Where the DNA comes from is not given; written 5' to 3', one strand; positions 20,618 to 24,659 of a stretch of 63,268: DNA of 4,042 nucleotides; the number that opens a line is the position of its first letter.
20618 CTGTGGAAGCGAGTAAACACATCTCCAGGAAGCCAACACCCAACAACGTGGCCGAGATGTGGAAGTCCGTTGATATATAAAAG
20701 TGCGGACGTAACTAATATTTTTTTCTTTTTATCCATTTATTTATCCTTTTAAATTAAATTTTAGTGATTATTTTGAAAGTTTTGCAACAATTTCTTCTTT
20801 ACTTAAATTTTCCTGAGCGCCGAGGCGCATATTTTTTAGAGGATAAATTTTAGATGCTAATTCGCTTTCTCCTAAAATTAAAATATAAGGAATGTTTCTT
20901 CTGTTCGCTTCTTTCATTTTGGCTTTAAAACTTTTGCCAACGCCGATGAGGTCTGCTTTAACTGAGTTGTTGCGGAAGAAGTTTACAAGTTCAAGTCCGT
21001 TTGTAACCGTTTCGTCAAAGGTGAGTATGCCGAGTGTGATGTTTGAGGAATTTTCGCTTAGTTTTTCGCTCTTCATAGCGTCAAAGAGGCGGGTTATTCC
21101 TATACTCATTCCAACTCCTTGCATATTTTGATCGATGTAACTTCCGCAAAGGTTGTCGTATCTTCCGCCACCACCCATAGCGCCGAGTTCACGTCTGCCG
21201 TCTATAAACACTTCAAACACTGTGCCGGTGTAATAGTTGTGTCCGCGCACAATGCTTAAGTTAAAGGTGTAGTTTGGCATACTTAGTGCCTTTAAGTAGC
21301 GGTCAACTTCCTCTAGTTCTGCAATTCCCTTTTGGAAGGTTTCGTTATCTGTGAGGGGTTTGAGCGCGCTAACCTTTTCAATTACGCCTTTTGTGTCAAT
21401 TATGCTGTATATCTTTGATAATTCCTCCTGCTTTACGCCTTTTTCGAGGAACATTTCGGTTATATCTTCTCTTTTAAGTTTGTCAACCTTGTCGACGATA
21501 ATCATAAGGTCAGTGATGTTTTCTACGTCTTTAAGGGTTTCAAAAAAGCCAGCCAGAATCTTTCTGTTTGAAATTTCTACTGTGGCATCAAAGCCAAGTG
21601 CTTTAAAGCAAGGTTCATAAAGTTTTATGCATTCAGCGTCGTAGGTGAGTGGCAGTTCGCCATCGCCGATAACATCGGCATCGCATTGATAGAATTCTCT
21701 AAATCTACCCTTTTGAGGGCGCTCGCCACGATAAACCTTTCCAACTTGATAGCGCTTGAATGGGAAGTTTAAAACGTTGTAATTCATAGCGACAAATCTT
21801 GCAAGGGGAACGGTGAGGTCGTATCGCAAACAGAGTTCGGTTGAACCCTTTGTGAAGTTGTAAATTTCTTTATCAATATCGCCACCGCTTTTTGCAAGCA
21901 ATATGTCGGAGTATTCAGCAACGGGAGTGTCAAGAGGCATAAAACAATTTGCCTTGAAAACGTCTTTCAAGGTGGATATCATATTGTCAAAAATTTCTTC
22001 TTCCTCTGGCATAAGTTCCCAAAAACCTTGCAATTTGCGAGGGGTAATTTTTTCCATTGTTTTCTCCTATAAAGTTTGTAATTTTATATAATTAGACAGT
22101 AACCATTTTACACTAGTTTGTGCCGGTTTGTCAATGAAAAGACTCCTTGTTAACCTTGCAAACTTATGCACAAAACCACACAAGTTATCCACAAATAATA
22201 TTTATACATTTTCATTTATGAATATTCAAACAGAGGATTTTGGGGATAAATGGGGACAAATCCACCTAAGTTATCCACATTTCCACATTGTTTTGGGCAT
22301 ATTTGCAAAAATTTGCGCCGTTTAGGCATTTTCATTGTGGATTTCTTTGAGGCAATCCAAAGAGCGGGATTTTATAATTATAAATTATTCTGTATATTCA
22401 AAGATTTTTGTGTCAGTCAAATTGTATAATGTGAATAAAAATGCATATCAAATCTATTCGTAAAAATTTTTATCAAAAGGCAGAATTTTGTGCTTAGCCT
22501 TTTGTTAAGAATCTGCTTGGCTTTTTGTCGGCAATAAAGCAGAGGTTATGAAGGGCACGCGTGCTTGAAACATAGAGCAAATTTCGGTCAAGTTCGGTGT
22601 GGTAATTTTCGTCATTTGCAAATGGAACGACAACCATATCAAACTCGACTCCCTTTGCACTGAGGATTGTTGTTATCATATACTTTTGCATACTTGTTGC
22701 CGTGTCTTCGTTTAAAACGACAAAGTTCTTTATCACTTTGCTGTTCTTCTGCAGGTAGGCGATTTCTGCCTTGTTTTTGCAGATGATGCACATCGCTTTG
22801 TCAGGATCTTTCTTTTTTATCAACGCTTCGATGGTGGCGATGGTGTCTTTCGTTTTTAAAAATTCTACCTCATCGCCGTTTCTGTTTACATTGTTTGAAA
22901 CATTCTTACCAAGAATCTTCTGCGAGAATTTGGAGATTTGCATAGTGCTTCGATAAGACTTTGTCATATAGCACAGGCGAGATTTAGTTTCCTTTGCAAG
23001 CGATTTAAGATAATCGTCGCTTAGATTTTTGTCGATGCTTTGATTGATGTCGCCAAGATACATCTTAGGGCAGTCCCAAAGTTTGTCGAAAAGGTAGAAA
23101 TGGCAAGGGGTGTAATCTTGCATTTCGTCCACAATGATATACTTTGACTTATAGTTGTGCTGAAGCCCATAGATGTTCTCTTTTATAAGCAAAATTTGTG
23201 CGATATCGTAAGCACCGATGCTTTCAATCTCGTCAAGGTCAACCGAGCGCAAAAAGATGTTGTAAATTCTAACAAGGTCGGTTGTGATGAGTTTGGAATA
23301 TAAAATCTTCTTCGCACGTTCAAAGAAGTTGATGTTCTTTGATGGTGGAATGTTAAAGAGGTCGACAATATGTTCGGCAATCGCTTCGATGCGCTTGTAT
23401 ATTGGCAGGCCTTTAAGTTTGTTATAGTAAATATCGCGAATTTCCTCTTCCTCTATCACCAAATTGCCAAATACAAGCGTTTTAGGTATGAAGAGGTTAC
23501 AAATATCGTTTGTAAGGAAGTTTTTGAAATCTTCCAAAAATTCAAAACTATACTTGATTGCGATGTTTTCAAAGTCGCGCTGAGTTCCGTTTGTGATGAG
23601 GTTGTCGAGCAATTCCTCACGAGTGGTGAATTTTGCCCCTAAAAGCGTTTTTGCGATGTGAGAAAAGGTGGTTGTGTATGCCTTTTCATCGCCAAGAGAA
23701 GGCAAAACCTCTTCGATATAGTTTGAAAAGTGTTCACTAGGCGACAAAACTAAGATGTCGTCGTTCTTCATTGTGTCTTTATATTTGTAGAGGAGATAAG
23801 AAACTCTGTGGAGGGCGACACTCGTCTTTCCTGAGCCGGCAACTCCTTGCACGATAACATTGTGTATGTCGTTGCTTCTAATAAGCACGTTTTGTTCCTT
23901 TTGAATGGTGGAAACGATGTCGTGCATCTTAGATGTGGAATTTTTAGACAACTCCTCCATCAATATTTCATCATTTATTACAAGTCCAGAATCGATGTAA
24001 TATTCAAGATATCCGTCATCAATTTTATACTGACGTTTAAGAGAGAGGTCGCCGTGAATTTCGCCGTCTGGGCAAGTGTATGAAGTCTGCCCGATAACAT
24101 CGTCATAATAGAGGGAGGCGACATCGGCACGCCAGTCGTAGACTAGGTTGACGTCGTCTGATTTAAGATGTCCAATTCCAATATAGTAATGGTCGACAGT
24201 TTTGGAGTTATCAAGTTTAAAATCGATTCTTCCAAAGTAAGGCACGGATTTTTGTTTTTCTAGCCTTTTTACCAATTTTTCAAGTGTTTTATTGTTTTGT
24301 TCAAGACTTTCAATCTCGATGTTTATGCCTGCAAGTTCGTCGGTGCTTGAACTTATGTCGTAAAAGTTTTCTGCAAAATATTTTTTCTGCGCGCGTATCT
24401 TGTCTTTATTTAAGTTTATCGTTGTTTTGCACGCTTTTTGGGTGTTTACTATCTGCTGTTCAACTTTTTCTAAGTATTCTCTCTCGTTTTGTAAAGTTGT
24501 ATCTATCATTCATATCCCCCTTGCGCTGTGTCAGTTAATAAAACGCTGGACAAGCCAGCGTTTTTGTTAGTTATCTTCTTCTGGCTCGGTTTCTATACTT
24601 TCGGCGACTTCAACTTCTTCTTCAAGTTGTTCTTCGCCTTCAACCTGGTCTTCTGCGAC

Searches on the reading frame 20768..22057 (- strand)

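Call 64: search_protein_families(library=pfam, proteins=[window:20768-22057:-], max_evalue=0.00001)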
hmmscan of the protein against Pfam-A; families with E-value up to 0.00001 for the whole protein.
window:20768-22057:- (429 aa): 3 families
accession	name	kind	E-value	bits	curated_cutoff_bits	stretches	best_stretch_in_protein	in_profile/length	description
PF13393.11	tRNA-synt_His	-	5.3e-40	138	25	1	11-324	1-308/308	Histidyl-tRNA synthetase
PF03129.25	HGTP_anticodon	-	6.1e-10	39.6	21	1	353-428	17-92/94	Anticodon binding domain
PF00587.30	tRNA-synt_2b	-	5.8e-09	36.7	29.3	1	73-191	9-110/179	tRNA synthetase class II core domain (G, H, P, S and T)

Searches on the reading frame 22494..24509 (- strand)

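Call 64: search_protein_families(library=pfam, proteins=[window:22494-24509:-], max_evalue=0.00001)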
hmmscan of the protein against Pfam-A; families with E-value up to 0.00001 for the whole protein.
window:22494-24509:- (671 aa): 5 families
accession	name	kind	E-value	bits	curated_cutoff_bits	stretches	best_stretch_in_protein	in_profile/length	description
PF01443.25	Viral_helicase1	-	8.2e-11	42.6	21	1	453-659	58-227/228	Viral superfamily 1 RNA helicase core domain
PF00580.27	UvrD-helicase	-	5.5e-10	39.8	23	1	206-492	5-252/271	UvrD/REP helicase N-terminal domain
PF13538.12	UvrD_C_2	-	2.8e-08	33.9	27.4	1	612-657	4-50/52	UvrD-like helicase C-terminal domain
PF13245.12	AAA_19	-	4.8e-08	33.7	25.1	1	216-492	12-130/134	AAA domain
PF13361.12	UvrD_C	-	2.8e-06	27.4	25.6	0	600-660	274-347/350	UvrD-like helicase C-terminal domain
